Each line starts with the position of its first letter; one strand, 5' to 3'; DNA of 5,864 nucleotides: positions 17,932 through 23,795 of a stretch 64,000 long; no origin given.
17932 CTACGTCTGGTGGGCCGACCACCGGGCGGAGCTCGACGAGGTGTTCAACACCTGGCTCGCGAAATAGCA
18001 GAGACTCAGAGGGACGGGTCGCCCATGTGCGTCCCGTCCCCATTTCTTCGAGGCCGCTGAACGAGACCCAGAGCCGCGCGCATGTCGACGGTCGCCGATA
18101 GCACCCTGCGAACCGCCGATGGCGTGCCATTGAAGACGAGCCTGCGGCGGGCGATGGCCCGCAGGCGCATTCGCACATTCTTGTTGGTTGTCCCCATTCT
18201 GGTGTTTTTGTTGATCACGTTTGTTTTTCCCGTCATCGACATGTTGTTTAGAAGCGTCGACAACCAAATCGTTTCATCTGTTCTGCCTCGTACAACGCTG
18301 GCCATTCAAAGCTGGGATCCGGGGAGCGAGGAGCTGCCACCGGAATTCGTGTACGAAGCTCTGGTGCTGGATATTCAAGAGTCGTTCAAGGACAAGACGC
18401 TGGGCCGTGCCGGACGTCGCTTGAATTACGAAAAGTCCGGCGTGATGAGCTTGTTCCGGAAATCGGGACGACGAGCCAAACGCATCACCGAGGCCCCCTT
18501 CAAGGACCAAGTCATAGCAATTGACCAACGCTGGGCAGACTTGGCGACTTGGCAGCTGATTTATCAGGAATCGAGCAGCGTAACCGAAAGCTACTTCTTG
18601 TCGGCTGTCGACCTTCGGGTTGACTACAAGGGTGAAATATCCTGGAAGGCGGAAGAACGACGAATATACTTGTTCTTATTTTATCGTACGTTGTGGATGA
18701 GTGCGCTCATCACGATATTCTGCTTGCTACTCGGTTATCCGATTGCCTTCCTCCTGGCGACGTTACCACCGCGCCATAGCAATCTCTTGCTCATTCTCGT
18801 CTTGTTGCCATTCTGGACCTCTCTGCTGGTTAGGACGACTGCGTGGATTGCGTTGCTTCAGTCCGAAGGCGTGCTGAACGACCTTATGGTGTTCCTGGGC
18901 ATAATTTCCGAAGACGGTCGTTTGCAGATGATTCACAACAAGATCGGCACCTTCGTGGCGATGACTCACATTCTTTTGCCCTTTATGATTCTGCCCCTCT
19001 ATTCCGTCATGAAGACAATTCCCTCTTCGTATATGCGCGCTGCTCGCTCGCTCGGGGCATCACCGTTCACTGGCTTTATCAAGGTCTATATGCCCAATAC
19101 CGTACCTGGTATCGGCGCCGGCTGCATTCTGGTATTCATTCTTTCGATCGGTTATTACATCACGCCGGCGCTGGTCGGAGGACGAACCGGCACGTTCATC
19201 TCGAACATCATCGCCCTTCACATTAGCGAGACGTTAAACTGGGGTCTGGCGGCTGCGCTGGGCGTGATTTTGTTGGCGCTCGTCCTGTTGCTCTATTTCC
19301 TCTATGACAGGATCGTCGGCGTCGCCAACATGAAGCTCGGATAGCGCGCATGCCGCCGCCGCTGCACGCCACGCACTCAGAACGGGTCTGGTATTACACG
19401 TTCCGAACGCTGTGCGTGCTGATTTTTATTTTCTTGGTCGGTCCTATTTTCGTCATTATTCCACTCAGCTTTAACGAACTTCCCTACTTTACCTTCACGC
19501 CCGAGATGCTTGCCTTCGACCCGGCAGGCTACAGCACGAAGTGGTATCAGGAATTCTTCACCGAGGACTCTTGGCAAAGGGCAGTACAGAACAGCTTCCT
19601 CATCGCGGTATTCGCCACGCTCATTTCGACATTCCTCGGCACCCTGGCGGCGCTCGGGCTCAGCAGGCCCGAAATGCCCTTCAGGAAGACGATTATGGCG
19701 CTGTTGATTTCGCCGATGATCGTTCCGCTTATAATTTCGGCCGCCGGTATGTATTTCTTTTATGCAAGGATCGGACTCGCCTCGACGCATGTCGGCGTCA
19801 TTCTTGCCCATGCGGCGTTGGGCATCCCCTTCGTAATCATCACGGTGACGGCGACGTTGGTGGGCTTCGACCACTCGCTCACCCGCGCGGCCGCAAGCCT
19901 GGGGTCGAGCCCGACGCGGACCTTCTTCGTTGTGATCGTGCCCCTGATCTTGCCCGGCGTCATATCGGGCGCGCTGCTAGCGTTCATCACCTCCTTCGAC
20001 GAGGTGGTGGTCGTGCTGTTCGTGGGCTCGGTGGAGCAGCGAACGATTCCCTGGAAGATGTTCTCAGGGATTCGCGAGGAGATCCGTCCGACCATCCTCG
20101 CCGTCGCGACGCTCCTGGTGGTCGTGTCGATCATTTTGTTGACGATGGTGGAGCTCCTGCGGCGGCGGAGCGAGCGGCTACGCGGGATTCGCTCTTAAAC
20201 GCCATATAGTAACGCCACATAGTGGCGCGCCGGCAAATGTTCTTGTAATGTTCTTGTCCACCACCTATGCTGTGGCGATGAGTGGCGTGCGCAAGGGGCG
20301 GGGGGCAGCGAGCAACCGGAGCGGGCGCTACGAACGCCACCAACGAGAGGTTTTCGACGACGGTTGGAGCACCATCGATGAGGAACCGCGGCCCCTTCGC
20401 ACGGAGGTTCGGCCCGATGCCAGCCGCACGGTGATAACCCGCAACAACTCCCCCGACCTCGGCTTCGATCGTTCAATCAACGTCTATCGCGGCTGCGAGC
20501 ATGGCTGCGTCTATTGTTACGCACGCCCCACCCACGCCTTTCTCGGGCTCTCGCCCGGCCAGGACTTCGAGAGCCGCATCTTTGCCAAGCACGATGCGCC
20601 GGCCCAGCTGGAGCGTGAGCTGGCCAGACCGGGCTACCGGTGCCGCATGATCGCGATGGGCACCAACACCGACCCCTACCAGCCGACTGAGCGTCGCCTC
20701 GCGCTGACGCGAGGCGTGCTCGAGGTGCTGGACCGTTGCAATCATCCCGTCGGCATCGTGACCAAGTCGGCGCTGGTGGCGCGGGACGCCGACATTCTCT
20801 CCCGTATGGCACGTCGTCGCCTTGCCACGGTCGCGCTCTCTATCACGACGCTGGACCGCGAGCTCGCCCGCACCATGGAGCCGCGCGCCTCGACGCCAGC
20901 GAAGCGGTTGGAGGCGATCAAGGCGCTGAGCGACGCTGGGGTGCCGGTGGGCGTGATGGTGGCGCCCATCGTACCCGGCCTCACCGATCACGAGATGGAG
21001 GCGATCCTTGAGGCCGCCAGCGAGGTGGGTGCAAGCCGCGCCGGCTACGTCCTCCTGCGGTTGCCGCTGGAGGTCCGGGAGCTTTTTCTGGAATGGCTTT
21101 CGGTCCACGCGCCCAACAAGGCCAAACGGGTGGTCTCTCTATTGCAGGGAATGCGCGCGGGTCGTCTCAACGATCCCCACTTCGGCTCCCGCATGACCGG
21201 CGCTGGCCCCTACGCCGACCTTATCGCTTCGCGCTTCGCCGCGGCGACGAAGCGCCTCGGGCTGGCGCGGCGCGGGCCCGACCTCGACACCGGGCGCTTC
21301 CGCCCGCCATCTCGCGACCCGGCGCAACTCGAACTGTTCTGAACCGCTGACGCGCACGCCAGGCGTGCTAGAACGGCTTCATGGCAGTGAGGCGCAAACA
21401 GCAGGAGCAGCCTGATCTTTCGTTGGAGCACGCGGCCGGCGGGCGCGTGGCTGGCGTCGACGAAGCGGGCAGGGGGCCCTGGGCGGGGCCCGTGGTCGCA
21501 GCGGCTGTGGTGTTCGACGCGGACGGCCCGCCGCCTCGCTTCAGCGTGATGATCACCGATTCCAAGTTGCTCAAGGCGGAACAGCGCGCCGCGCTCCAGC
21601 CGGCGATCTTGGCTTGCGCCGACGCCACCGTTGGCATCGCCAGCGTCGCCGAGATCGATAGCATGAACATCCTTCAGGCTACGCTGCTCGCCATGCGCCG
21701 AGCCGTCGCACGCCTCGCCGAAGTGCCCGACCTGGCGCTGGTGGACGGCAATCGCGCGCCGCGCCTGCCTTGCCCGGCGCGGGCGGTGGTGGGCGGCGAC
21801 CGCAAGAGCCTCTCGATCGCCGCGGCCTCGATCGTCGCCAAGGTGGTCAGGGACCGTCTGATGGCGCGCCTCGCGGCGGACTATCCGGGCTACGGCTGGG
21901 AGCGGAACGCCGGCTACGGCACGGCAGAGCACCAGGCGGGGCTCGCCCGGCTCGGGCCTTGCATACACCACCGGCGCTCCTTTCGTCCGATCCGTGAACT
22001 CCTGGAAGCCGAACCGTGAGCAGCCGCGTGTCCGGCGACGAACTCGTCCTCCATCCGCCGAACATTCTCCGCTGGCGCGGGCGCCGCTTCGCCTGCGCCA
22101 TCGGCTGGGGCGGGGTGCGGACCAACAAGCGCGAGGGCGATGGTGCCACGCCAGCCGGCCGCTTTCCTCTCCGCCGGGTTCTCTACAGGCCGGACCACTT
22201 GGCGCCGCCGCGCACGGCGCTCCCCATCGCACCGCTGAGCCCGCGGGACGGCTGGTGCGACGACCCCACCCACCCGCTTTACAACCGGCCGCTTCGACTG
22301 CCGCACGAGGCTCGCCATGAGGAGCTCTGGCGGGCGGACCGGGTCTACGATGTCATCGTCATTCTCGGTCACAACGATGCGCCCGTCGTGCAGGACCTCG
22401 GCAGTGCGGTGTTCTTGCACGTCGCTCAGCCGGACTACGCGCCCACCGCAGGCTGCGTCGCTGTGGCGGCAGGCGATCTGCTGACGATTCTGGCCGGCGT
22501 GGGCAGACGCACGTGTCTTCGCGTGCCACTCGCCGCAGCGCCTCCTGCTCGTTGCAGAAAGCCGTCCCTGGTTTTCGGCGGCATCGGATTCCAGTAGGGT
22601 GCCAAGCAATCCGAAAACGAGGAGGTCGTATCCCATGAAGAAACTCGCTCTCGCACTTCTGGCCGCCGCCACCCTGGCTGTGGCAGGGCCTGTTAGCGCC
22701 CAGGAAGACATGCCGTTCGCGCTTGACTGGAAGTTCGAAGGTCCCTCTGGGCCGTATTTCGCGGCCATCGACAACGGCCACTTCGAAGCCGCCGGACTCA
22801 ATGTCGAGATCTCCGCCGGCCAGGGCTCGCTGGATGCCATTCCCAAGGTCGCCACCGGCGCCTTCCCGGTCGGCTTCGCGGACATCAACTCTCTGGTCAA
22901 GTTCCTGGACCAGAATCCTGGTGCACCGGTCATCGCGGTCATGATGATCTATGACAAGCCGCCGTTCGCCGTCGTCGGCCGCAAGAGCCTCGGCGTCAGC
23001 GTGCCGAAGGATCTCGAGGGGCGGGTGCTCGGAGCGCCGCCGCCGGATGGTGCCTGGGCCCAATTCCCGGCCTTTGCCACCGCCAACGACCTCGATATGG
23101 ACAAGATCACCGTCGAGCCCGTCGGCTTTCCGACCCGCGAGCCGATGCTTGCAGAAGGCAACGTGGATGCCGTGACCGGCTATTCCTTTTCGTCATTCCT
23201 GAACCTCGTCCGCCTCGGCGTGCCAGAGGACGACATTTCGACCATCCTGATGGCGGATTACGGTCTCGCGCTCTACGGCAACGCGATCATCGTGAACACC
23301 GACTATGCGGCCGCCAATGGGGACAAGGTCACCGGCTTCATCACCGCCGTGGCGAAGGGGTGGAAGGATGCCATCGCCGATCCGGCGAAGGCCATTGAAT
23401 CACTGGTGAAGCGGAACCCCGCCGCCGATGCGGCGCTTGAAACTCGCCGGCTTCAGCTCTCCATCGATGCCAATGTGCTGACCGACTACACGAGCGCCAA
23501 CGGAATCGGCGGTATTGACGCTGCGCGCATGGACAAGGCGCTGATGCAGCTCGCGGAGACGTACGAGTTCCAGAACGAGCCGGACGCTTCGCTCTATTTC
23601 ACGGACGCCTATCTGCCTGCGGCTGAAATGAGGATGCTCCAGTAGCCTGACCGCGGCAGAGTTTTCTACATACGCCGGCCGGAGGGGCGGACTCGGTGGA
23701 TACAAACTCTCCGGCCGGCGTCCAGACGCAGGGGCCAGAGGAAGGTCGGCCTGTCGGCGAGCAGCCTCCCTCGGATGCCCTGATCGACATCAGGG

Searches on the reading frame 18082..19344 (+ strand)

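Call 28: search_protein_families(library=pfam, proteins=[window:18082-19344:+], max_evalue=0.00001)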
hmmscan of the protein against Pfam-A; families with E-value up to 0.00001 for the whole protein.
window:18082-19344:+ (420 aa): 1 family
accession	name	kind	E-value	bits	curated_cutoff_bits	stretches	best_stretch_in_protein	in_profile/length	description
PF00528.27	BPD_transp_1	-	1e-12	48.6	26.4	1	218-411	1-178/184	Binding-protein-dependent transport system inner membrane component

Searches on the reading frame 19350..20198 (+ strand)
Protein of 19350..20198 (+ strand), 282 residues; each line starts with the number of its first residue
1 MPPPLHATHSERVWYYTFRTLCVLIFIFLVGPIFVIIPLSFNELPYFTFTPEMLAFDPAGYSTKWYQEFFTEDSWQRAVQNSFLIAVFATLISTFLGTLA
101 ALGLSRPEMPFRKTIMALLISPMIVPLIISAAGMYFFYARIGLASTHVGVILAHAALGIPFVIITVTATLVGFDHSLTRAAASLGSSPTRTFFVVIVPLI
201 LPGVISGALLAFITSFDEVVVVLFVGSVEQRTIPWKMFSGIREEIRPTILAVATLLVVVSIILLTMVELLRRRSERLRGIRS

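Call 28: search_protein_families(library=pfam, proteins=[window:19350-20198:+], max_evalue=0.00001)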
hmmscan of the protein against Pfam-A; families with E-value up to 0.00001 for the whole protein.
window:19350-20198:+ (282 aa): 1 family
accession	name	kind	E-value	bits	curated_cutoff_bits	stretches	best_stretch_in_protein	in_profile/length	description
PF00528.27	BPD_transp_1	-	2e-13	50.9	26.4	1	94-274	2-182/184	Binding-protein-dependent transport system inner membrane component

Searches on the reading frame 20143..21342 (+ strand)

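Call 28: search_protein_families(library=pfam, proteins=[window:20143-21342:+], max_evalue=0.00001)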
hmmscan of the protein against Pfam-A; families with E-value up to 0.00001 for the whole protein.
window:20143-21342:+ (399 aa): 1 family
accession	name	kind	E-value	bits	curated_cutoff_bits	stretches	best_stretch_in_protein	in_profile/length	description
PF04055.27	Radical_SAM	-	2.7e-22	80.1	29.5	1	112-291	1-165/166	Radical SAM superfamily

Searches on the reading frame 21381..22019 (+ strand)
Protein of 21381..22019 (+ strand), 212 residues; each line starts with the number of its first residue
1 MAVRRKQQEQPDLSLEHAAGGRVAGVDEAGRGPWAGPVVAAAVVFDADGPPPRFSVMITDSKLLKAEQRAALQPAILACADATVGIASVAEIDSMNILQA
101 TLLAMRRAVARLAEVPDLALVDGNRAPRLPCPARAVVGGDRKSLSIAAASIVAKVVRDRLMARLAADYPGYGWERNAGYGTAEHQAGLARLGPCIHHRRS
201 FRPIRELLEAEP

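Call 28: search_protein_families(library=pfam, proteins=[window:21381-22019:+], max_evalue=0.00001)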
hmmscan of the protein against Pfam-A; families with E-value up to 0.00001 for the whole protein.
window:21381-22019:+ (212 aa): 1 family
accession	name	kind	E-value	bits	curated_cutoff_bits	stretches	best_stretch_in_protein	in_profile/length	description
PF01351.25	RNase_HII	-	1.6e-40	139.6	25.8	1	24-202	1-197/199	Ribonuclease HII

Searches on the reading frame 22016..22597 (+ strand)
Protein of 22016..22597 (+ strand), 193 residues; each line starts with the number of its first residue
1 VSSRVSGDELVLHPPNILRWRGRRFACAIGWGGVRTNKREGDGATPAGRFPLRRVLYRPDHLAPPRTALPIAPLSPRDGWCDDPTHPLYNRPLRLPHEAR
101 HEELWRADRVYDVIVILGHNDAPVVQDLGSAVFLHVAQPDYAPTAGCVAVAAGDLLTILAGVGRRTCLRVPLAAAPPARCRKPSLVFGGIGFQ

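Call 28: search_protein_families(library=pfam, proteins=[window:22016-22597:+], max_evalue=0.00001)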
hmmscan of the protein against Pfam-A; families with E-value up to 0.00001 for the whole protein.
window:22016-22597:+ (193 aa): 1 family
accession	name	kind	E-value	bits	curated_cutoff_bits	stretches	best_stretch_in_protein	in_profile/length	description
PF03734.19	YkuD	-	1.5e-12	48.7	23.4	1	23-163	24-139/146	L,D-transpeptidase catalytic domain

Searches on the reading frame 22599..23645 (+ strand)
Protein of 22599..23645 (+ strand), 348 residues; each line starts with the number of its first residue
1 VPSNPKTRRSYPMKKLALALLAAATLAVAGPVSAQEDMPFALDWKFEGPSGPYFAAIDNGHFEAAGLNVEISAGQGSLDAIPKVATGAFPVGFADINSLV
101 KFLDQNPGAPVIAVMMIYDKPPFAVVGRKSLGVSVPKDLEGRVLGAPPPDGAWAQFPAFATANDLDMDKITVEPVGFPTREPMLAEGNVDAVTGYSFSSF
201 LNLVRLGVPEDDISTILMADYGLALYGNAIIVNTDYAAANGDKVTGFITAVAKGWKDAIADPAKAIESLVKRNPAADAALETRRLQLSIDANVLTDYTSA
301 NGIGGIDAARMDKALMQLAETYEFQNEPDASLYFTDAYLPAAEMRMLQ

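Call 6: search_protein_families(library=pfam, proteins=[window:22599-23645:+])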
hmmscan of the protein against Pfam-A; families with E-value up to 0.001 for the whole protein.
window:22599-23645:+ (348 aa): 1 family
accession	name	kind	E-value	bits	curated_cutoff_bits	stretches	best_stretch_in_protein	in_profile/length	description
PF09084.16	NMT1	-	2.4e-39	135.9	20.5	1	51-265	5-216/216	NMT1/THI5 like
